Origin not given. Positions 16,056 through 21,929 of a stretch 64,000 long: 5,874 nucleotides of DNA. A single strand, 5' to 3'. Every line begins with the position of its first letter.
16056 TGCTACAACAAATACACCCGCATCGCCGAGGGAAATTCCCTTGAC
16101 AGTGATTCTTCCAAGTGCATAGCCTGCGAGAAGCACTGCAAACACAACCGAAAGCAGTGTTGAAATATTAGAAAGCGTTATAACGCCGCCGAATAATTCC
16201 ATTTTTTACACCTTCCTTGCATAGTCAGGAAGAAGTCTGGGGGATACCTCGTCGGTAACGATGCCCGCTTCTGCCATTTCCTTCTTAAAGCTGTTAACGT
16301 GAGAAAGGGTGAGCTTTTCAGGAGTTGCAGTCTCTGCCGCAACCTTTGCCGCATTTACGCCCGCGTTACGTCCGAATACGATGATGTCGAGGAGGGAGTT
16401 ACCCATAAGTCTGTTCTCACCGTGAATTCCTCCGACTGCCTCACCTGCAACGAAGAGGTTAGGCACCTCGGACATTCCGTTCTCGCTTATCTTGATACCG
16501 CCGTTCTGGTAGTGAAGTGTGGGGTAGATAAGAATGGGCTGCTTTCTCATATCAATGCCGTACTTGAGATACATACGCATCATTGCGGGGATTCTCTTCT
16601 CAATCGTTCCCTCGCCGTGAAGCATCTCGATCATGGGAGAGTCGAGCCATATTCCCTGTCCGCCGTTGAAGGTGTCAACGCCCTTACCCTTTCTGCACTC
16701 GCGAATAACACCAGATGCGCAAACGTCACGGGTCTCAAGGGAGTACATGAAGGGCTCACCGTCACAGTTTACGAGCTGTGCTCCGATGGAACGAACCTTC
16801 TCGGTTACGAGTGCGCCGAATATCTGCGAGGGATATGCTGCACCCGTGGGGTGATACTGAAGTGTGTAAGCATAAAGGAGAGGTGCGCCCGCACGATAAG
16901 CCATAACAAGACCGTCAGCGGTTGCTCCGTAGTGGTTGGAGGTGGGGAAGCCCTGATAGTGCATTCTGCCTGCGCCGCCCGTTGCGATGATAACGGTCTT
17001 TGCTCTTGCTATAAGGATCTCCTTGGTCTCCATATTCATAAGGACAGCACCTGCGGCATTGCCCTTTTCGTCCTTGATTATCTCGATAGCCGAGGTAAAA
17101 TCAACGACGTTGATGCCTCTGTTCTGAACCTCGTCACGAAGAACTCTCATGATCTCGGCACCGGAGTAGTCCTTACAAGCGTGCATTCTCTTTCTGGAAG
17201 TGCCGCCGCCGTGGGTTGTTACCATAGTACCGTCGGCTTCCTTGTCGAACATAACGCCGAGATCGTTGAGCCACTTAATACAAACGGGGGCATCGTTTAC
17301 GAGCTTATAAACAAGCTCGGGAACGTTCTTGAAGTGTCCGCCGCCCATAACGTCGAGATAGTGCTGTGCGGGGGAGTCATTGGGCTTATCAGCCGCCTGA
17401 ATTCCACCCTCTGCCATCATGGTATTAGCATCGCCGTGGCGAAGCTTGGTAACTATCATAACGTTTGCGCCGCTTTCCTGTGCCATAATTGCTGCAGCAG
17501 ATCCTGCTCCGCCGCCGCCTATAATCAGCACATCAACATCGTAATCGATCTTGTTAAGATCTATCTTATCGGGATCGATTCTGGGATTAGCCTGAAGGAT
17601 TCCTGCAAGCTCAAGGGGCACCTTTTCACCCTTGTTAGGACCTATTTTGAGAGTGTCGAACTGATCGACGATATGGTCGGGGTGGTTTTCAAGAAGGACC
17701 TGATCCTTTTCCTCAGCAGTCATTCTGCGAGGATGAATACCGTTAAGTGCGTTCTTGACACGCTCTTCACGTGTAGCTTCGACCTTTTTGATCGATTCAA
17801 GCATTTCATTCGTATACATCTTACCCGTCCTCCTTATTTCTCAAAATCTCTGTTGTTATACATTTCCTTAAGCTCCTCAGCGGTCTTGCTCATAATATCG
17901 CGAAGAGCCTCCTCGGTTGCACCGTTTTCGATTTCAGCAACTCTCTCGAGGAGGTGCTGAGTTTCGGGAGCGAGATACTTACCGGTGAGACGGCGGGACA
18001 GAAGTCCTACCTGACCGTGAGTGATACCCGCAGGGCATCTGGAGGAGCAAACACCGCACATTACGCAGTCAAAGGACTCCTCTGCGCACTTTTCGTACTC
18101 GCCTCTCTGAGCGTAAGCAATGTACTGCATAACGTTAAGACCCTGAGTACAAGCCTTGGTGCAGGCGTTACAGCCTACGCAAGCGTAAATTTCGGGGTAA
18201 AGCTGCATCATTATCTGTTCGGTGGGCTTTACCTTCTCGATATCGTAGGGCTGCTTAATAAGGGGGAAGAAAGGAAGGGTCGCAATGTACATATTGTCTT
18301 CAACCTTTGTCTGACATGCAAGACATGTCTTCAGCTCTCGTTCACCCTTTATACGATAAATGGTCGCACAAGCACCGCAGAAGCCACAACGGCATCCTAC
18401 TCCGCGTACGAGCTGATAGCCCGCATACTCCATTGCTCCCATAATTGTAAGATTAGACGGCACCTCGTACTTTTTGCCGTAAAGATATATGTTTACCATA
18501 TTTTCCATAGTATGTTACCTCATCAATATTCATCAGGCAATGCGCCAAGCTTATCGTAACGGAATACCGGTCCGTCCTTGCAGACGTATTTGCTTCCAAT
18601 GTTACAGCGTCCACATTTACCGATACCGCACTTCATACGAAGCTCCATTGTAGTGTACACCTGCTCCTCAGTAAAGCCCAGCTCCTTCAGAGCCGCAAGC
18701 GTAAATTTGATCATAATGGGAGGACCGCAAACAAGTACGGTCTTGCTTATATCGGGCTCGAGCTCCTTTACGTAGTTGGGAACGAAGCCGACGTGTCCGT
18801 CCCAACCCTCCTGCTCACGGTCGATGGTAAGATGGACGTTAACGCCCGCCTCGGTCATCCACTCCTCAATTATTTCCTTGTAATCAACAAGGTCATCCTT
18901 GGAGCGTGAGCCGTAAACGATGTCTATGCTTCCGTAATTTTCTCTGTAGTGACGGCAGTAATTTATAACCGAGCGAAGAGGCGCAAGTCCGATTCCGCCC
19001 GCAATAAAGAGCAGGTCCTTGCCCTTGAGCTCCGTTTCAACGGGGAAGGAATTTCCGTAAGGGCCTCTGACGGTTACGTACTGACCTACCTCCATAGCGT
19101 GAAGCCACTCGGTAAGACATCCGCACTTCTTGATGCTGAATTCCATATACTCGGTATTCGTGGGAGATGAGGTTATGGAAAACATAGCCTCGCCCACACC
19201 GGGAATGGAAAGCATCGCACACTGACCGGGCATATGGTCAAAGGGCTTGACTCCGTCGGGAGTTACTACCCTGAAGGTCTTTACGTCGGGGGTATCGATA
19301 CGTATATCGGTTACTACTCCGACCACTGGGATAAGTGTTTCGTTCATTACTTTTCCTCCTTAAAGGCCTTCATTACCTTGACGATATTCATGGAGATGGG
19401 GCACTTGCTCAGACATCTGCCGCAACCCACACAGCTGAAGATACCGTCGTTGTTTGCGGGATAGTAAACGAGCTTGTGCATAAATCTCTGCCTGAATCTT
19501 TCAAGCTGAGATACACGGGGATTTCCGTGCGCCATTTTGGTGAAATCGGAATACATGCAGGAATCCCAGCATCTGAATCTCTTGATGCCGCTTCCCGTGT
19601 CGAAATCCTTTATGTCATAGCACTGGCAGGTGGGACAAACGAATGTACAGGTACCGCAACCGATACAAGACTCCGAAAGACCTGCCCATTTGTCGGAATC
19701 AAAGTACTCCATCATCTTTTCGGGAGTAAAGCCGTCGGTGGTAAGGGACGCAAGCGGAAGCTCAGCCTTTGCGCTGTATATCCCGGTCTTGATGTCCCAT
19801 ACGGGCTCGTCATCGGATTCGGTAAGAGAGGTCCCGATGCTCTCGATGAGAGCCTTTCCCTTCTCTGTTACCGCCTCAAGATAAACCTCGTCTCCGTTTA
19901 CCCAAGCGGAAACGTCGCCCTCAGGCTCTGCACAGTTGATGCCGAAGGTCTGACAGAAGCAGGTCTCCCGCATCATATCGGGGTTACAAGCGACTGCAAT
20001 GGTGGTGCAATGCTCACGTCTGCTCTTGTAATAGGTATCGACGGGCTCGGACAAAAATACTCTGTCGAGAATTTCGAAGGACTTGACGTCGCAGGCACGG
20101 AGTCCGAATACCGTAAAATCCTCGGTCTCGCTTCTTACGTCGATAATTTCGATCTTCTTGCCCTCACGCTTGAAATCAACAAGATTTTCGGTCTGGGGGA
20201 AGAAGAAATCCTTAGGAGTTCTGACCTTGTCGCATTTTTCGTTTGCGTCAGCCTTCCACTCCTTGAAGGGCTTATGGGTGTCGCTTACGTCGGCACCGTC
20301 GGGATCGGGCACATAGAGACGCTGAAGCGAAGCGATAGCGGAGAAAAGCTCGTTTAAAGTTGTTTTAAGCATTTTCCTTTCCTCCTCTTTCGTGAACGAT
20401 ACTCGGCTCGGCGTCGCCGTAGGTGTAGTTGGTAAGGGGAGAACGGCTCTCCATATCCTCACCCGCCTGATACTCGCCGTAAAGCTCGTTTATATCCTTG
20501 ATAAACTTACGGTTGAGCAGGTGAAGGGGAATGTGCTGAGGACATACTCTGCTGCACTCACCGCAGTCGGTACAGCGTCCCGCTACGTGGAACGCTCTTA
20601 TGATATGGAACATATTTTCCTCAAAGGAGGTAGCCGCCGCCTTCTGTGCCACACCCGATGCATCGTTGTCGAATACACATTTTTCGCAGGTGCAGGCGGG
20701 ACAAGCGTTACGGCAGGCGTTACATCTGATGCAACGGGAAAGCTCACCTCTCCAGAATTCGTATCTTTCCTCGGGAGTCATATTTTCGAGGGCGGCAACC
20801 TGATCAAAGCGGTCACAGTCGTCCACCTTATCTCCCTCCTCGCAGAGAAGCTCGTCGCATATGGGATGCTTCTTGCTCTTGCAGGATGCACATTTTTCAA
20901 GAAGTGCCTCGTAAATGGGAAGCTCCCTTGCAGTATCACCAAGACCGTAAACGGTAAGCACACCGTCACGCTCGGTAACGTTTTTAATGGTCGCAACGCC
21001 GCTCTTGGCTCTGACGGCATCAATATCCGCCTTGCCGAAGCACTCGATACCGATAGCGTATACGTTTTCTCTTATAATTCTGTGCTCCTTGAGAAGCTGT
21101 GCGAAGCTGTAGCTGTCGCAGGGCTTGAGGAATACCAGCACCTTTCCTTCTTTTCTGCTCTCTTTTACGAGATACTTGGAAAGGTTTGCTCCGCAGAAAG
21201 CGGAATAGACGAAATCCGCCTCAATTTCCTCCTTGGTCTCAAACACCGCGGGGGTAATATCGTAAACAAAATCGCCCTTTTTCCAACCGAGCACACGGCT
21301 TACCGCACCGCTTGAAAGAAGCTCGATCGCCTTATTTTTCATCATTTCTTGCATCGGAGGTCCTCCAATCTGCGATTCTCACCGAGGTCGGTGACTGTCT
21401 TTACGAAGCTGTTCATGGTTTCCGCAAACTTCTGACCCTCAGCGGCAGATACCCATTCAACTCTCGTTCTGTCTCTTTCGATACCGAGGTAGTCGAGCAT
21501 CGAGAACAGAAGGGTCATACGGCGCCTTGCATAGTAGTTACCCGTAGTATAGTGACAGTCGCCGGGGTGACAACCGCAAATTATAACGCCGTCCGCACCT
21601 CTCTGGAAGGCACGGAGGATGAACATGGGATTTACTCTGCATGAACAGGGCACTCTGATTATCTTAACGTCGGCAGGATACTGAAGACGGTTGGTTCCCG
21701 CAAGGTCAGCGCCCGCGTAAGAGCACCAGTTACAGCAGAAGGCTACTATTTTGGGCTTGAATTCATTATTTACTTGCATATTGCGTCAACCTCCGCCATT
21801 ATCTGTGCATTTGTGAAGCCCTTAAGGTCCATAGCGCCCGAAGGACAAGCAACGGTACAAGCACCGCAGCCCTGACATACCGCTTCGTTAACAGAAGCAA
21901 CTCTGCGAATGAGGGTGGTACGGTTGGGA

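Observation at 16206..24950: FrdB-like and HdrB-like proteins as separate genes in one operon: a split version of methanogen thiol:fumarate reductase TfrB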

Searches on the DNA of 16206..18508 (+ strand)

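Call 20: search_dna_similar(query=window:16206-18508:+, collection=plasmids, mode=near, max_rows=5)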
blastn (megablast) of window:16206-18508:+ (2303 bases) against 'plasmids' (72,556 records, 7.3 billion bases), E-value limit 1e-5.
No match.

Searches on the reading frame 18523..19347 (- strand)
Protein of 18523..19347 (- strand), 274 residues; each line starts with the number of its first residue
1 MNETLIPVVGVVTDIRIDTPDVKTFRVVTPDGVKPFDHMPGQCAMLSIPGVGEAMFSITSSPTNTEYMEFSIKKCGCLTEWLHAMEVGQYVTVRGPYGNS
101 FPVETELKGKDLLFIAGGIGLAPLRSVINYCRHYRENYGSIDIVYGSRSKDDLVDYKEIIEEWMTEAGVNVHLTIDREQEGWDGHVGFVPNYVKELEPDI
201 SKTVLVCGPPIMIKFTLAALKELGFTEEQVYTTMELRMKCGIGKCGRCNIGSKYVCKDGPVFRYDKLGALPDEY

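Call 4: search_protein_families(library=pfam, proteins=[window:18523-19347:-], max_evalue=0.001)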
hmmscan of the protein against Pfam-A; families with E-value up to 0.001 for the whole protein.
window:18523-19347:- (274 aa): 4 families
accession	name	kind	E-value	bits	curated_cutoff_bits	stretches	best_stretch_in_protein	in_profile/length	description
PF00175.26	NAD_binding_1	-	1.1e-15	58.6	22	1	114-216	1-107/109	Oxidoreductase NAD-binding domain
PF10418.14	DHODB_Fe-S_bind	-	3.1e-11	43.3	23.9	1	235-267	1-40/41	Iron-sulfur cluster binding domain of dihydroorotate dehydrogenase B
PF00970.30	FAD_binding_6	-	7.6e-06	26.6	21.1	1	19-99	11-96/99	Oxidoreductase FAD-binding domain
PF08030.17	NAD_binding_6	-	0.00056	20.5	22.2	0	111-173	3-70/156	Ferric reductase NAD binding domain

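Call 5: search_protein_families(library=ncbifam, proteins=[window:18523-19347:-], max_evalue=0.001)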
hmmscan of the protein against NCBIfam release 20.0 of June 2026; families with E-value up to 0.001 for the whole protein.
window:18523-19347:- (274 aa): 27 families (the best 25 are shown)
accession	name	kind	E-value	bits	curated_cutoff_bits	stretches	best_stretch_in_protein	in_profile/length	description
NF006220.0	PRK08345.1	subfamily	3e-68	230.2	395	1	24-264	29-284/294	cytochrome-c3 hydrogenase subunit gamma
TIGR02911.1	sulfite_red_B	equivalog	2.8e-59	200.4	288.6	1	5-267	3-256/261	anaerobic sulfite reductase subunit AsrB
NF040835.1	sulfhyd_HydG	equivalog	3.8e-58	197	650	1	23-266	35-283/292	NADPH-dependent hydrogenase/sulfhydrogenase 1 subunit gamma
NF040830.1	sulfhyd_ShyC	equivalog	8e-52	176.2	600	1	23-264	24-278/288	NAD(P)-dependent hydrogenase/sulfhydrogenase 2 subunit gamma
NF000796.0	PRK00054.1-1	equivalog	4e-47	160.6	224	1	11-267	7-235/254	dihydroorotate dehydrogenase electron transfer subunit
NF000798.0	PRK00054.1-3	equivalog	5.5e-29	101.5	219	1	36-263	29-238/244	dihydroorotate dehydrogenase electron transfer subunit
NF000799.0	PRK00054.1-4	equivalog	2.2e-23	82.7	314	1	68-265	67-254/258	dihydroorotate dehydrogenase electron transfer subunit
NF045803.1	MethMoxFADbindMmoC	equivalog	3.4e-21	75.4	500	1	35-232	137-337/343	aromatic/alkene monooxygenase hydroxylase FAD-binding subunit MmoC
NF040810.1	BenC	equivalog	3.7e-21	75.6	430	1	20-231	117-326/333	benzoate 1,2-dioxygenase electron transfer component BenC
NF000797.0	PRK00054.1-2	equivalog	3.6e-20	72.3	270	1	79-264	86-262/267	dihydroorotate dehydrogenase electron transfer subunit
NF004862.0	PRK06222.1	subfamily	5.1e-19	68.9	220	1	38-263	28-244/281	sulfide/dihydroorotate dehydrogenase-like FAD/NAD-binding protein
NF009414.0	PRK12778.1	equivalog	6.4e-19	67.7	1103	1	39-265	29-246/752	bifunctional dihydroorotate dehydrogenase B NAD binding subunit/NADPH-dependent glutamate synthase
NF008822.0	PRK11872.1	equivalog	9.3e-19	67.6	402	1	9-232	108-332/341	anthranilate 1,2-dioxygenase electron transfer component AntC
TIGR01941.1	nqrF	equivalog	1.2e-17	64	295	1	73-230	237-398/405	NADH:ubiquinone reductase (Na(+)-transporting) subunit F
NF058606.1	GlBtMonoRdsGbcB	equivalog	1.2e-17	63.8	500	1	17-228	23-240/362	glycine betaine monooxygenase reductase subunit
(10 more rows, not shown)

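Call 75: search_solved_structures(query=window:18523-19347:-, max_evalue=0.00001)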
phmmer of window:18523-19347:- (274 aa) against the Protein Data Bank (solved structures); distinct sequences matched with E-value up to 0.00001: 52.
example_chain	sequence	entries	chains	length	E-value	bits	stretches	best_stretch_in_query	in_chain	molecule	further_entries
9nez_C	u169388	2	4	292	6.5e-57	196.2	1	18-269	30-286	Sulfhydrogenase 1 subunit gamma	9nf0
5ksw_B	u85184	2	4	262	2.3e-17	66.4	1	39-263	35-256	Dihydroorotate dehydrogenase B (NAD(+)), electron transfer subunit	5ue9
1ep1_B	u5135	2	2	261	4.3e-17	65.5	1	77-265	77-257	DIHYDROOROTATE DEHYDROGENASE B (PYRK SUBUNIT)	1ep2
1ep3_B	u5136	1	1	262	4.3e-17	65.5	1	76-265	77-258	DIHYDROOROTATE DEHYDROGENASE B (PYRK SUBUNIT)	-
7qty_A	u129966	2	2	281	1.2e-15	60.8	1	76-230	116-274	Na(+)-translocating NADH-quinone reductase subunit F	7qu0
1cnf_A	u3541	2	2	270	4.1e-15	59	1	74-219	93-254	NITRATE REDUCTASE | NADH-DEPENDENT NITRATE REDUCTASE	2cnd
2eix_A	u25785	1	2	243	1.2e-14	57.4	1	60-231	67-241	NADH-cytochrome b5 reductase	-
7qu3_A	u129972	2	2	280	1.5e-14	57.2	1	76-230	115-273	Na(+)-translocating NADH-quinone reductase subunit F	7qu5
8ad3_A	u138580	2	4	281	5e-14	55.4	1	76-230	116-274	Na(+)-translocating NADH-quinone reductase subunit F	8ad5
4u9u_A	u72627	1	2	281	5.1e-14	55.4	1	76-230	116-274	Na(+)-translocating NADH-quinone reductase subunit F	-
8ad4_A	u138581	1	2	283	5.2e-14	55.4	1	76-230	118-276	Na(+)-translocating NADH-quinone reductase subunit F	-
4uaj_A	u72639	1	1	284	5.2e-14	55.4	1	76-230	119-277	Na(+)-translocating NADH-quinone reductase subunit F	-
1cne_A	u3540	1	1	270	9e-14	54.6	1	74-219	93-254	NITRATE REDUCTASE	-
7xk3_F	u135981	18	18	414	1.9e-13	53.5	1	76-230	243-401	Na(+)-translocating NADH-quinone reductase subunit F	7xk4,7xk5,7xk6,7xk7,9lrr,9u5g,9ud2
8a1t_F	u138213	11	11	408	2e-13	53.5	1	76-230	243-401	Na(+)-translocating NADH-quinone reductase subunit F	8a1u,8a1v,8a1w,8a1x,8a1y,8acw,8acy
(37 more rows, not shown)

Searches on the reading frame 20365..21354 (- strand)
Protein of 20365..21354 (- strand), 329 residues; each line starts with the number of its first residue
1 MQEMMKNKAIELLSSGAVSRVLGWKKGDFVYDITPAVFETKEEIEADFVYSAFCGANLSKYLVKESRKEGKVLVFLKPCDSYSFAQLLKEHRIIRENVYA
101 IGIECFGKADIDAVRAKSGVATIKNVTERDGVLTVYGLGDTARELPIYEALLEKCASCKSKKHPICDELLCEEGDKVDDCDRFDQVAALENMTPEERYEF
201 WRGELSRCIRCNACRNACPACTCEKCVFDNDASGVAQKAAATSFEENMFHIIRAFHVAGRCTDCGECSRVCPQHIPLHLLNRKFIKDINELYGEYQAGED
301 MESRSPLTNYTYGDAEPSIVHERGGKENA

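Call 4: search_protein_families(library=pfam, proteins=[window:20365-21354:-], max_evalue=0.001)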
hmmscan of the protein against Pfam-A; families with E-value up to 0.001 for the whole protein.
window:20365-21354:- (329 aa): 6 families
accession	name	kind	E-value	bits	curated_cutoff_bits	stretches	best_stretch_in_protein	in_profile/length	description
PF13183.11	Fer4_8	-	2.1e-08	35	27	1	204-275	1-68/68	4Fe-4S dicluster domain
PF13534.11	Fer4_17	-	7.9e-06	26.8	22.2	1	207-275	1-60/61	4Fe-4S dicluster domain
PF13187.11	Fer4_9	-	2.5e-05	24.6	27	1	207-274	1-50/52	4Fe-4S dicluster domain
PF13237.11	Fer4_10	-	2.6e-05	24.5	25.5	1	258-285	6-22/53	4Fe-4S dicluster domain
PF12797.12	Fer4_2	-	3.4e-05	24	24.5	0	205-220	7-22/22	4Fe-4S binding domain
PF00037.32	Fer4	-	5.7e-05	23.2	21.1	0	259-274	6-21/24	4Fe-4S binding domain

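Call 5: search_protein_families(library=ncbifam, proteins=[window:20365-21354:-], max_evalue=0.001)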
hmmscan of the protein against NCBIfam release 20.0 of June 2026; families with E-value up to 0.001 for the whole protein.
window:20365-21354:- (329 aa): 11 families
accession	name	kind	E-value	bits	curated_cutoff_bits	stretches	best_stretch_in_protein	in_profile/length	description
TIGR00273.1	TIGR00273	equivalog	1.7e-07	30.5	444.8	1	206-291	293-375/432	LutB/LldF family L-lactate oxidation iron-sulfur protein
NF009226.0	PRK12576.1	equivalog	2.7e-07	30.2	344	1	188-276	138-225/317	succinate dehydrogenase/fumarate reductase iron-sulfur subunit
NF006391.0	PRK08640.1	equivalog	4.9e-06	25.6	244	1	190-278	139-229/254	succinate dehydrogenase iron-sulfur subunit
TIGR01945.1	rnfC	subfamily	0.00012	20.7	245.95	1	199-278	356-421/435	RnfABCDGE type electron transport complex subunit C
NF009051.0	PRK12385.1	equivalog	0.00016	21.2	333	1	193-275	136-219/244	succinate dehydrogenase/fumarate reductase iron-sulfur subunit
NF045670.1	quin_L_LdhH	equivalog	0.00018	19.9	800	1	204-289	302-384/706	L-lactate dehydrogenase (quinone) large subunit LdhH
NF003454.1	PRK05035.1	equivalog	0.00019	20.1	345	1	206-297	367-444/556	electron transport complex subunit RsxC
NF004898.0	PRK06259.1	equivalog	0.00043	19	385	1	200-276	130-203/488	fumarate reductase (CoM/CoB) subunit TfrB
NF041837.1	rnfC_Methano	equivalog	0.00044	19.2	650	0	199-294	351-432/438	Rnf electron transport complex subunit RnfC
NF005746.0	PRK07570.1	subfamily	0.00048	19.5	243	1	206-281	157-234/250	succinate dehydrogenase/fumarate reductase iron-sulfur subunit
TIGR02176.1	pyruv_ox_red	equivalog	0.00064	17.7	911.35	1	205-275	682-755/1167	pyruvate:ferredoxin (flavodoxin) oxidoreductase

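Call 74: search_solved_structures(query=window:20365-21354:-, max_evalue=0.01)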
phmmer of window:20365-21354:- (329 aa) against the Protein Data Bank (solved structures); distinct sequences matched with E-value up to 0.01: 5.
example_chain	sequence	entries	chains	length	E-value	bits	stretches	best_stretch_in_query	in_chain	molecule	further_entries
7bkb_E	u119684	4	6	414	1.2e-26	96.8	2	195-302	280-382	Formate dehydrogenase, beta subunit (F420)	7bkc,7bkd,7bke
9t1s_M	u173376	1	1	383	2.2e-26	96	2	198-302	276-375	formate dehydrogenase (coenzyme F420)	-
8rvu_E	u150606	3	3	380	4.8e-23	85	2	200-291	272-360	Formate dehydrogenase, beta subunit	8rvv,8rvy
9lay_B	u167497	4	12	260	0.0013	21.2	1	205-280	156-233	4Fe-4S ferredoxin iron-sulfur binding domain protein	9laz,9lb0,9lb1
1kf6_B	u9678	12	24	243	0.0027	20.1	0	204-276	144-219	FUMARATE REDUCTASE IRON-SULFUR PROTEIN | Fumarate reductase iron-sulfur subunit | Fumarate reductase (Anaerobic), Fe-S subunit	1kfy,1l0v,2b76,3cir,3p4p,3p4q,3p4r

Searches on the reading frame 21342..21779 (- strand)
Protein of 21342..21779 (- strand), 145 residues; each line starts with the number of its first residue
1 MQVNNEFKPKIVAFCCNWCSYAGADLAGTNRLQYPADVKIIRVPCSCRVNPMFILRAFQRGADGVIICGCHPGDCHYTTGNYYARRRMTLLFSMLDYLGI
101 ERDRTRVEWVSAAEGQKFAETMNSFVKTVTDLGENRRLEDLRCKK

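Call 4: search_protein_families(library=pfam, proteins=[window:21342-21779:-], max_evalue=0.001)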
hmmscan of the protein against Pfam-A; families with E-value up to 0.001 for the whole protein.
window:21342-21779:- (145 aa): 1 family
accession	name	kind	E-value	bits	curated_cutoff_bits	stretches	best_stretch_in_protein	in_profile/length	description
PF02662.21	FlpD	-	2.1e-56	189.7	22.3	1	11-133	1-123/123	Methyl-viologen-reducing hydrogenase, delta subunit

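Call 5: search_protein_families(library=ncbifam, proteins=[window:21342-21779:-], max_evalue=0.001)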
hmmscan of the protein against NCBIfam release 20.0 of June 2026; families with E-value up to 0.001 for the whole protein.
window:21342-21779:- (145 aa): 4 families
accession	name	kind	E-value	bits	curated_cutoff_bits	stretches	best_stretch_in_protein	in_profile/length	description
NF040770.1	hetero_SS_HdrA2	exception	4.1e-54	183.9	1100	1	5-135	644-774/777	CoB-CoM heterodisulfide reductase HdrA2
NF045873.1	F420_non_VhuD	exception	2.2e-40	137.8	215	1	9-135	2-128/132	F420-non-reducing hydrogenase iron-sulfur subunit VhuD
NF041891.1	hdrA_Methbact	equivalog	8.1e-15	54.1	1300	1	9-130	644-759/762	ferredoxin:CoB-CoM heterodisulfide reductase subunit HdrA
NF041778.1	hetero_SS_HdrA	equivalog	1.5e-07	29.7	1400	1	11-70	656-715/771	ferredoxin:CoB-CoM heterodisulfide reductase subunit HdrA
